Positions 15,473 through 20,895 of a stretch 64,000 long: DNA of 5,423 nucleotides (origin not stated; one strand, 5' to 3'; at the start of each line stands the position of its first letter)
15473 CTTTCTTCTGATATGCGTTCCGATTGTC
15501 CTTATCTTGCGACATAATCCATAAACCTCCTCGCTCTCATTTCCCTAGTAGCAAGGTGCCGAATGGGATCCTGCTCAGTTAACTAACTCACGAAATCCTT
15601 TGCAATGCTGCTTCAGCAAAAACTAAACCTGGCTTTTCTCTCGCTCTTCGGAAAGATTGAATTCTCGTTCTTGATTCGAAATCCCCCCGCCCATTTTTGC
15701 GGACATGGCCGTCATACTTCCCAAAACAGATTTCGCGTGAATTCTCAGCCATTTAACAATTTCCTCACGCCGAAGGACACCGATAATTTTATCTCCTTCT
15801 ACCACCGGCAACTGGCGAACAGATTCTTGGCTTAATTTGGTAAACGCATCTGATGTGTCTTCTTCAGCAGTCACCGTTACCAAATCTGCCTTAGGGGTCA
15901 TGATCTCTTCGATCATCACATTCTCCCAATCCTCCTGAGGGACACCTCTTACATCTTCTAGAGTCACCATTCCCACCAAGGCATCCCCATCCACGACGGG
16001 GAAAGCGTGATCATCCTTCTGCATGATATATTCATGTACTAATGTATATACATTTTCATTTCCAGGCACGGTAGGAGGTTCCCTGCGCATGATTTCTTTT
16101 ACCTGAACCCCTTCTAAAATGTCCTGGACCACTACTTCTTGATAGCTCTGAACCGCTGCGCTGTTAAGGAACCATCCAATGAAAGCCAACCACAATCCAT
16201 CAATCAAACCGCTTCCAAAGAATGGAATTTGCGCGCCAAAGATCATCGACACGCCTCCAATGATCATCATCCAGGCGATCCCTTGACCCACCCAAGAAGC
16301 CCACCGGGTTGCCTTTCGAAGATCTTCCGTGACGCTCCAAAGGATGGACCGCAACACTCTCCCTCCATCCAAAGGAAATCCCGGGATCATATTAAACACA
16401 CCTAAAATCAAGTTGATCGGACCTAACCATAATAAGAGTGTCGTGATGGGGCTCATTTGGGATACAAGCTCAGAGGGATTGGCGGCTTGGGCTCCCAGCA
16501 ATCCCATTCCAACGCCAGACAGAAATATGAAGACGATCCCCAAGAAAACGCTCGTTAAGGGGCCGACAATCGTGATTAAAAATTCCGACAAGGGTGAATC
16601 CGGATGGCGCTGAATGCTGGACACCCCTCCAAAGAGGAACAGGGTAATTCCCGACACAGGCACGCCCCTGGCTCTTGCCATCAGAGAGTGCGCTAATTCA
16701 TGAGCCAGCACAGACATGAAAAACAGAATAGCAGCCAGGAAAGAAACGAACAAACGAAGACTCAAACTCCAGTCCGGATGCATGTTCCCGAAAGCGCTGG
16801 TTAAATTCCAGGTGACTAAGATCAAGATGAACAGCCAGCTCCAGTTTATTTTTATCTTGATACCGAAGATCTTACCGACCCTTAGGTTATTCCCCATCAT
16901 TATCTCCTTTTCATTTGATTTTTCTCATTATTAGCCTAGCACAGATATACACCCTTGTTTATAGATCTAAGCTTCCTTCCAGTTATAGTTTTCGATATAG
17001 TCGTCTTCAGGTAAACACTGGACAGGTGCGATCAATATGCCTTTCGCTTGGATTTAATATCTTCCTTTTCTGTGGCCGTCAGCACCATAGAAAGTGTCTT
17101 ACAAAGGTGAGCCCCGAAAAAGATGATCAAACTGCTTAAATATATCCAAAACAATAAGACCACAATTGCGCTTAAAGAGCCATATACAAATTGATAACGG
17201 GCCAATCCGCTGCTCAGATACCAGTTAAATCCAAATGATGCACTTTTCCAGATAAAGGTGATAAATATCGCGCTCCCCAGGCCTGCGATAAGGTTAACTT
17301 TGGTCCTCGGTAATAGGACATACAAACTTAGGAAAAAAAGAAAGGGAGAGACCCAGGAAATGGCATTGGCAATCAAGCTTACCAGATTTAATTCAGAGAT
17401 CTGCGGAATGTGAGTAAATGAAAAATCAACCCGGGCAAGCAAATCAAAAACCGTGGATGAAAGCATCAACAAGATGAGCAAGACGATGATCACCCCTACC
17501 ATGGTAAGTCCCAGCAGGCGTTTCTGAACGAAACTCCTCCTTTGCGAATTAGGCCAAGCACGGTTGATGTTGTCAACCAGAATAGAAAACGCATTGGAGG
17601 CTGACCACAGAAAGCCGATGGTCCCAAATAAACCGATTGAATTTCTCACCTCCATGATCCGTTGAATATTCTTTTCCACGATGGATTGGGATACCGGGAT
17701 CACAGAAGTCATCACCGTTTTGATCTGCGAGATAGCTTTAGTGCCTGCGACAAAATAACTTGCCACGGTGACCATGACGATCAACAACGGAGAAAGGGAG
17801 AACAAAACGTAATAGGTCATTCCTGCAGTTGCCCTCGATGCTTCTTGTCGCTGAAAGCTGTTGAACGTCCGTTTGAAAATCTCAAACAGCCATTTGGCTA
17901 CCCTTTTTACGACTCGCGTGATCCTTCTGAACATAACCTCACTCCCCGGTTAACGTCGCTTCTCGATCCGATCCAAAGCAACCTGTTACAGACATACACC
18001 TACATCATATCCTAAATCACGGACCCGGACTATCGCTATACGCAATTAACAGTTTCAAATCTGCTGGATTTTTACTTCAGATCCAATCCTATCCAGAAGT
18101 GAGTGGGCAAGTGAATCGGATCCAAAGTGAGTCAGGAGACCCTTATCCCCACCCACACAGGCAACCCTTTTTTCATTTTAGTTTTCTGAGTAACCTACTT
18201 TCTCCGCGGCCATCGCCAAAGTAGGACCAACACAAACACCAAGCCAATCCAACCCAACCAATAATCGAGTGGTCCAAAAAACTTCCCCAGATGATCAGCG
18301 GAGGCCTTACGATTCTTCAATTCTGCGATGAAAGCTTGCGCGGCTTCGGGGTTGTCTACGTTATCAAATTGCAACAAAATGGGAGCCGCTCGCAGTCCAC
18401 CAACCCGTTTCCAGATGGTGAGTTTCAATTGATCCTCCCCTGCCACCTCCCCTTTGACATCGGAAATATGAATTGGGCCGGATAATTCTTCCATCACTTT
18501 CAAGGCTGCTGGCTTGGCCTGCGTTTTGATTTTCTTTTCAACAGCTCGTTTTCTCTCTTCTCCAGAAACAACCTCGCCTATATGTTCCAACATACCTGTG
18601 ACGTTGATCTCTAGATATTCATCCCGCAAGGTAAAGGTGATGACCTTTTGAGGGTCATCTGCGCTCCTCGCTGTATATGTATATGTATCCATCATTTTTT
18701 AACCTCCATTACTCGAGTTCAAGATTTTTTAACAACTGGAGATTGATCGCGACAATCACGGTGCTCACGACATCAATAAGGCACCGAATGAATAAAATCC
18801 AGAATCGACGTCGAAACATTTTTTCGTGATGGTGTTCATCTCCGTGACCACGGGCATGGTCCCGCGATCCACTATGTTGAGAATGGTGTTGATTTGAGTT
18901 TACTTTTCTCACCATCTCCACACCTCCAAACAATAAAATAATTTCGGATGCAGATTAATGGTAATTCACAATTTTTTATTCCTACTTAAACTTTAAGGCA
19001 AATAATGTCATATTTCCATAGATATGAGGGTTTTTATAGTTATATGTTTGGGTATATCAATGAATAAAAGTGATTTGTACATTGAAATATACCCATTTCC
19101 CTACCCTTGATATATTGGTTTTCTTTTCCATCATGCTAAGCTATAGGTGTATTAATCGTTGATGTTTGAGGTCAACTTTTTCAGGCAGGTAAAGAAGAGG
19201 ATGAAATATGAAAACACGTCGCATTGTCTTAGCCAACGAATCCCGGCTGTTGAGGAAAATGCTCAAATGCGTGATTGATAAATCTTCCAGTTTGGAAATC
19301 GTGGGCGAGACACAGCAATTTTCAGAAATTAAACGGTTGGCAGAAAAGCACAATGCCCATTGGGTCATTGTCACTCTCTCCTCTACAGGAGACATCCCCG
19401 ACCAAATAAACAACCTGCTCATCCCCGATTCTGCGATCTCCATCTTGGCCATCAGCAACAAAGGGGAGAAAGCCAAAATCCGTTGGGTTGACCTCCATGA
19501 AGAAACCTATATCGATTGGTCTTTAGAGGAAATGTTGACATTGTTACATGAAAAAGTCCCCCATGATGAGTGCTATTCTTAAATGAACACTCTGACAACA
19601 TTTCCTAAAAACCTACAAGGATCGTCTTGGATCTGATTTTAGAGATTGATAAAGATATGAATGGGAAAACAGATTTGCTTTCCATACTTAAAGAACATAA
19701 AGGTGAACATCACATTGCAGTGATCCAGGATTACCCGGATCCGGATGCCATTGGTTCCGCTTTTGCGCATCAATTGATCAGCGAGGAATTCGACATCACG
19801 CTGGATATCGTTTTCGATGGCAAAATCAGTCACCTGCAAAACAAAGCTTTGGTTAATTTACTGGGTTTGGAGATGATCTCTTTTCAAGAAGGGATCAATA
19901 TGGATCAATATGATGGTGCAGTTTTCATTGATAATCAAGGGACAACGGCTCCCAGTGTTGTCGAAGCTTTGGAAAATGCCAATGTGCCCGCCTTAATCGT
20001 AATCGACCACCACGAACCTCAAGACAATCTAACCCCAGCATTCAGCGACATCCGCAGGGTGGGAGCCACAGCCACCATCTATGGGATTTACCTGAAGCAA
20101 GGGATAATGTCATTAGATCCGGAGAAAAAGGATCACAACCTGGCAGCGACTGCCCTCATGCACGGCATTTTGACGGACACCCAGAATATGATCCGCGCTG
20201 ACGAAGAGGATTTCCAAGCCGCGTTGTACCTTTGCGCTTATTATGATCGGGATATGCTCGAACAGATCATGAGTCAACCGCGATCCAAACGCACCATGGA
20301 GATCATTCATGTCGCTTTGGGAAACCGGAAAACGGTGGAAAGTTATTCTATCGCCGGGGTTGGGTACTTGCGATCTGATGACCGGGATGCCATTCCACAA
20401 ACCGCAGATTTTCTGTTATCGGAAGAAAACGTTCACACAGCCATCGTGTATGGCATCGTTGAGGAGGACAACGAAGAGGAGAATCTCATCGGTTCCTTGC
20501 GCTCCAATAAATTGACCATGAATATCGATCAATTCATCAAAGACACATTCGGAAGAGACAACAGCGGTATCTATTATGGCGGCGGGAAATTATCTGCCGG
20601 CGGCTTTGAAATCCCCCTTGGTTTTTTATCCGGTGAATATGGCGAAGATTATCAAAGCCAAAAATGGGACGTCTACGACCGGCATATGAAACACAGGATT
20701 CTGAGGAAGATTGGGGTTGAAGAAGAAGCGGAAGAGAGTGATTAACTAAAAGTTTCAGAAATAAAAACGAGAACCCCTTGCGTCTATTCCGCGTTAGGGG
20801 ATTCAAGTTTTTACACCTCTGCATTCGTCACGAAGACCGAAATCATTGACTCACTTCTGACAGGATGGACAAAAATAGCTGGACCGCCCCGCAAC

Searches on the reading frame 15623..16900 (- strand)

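Call 98: search_protein_families(library=pfam, proteins=[window:15623-16900:-], max_evalue=0.00001)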
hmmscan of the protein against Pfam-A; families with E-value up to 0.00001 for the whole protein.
window:15623-16900:- (425 aa): 3 families
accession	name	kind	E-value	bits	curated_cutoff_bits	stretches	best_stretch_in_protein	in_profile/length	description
PF02163.28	Peptidase_M50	-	3.1e-22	79.5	27.2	1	56-211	2-218/221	Peptidase family M50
PF00571.33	CBS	-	1.4e-21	77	24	2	267-318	1-52/57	CBS domain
PF13398.12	Peptidase_M50B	-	1.6e-06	28.4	26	1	57-129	18-90/201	Peptidase M50B-like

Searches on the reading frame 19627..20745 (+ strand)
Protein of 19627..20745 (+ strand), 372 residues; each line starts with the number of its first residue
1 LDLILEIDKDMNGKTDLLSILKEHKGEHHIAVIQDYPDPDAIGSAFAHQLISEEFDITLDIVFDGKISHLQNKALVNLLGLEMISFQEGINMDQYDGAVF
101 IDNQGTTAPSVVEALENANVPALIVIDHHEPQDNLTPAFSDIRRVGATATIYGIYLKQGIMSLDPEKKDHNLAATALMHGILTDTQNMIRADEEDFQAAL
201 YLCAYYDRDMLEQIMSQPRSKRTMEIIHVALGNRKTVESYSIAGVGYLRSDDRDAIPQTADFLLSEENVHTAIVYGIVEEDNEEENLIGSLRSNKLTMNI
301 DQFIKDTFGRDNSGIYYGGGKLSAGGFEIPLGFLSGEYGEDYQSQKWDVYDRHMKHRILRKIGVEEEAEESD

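Call 98: search_protein_families(library=pfam, proteins=[window:19627-20745:+], max_evalue=0.00001)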
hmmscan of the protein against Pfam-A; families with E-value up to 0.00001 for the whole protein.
window:19627-20745:+ (372 aa): 1 family
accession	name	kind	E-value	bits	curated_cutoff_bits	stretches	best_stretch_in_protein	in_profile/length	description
PF01368.27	DHH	-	4.1e-08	34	28.1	1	29-180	1-124/125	DHH family, N-terminal domain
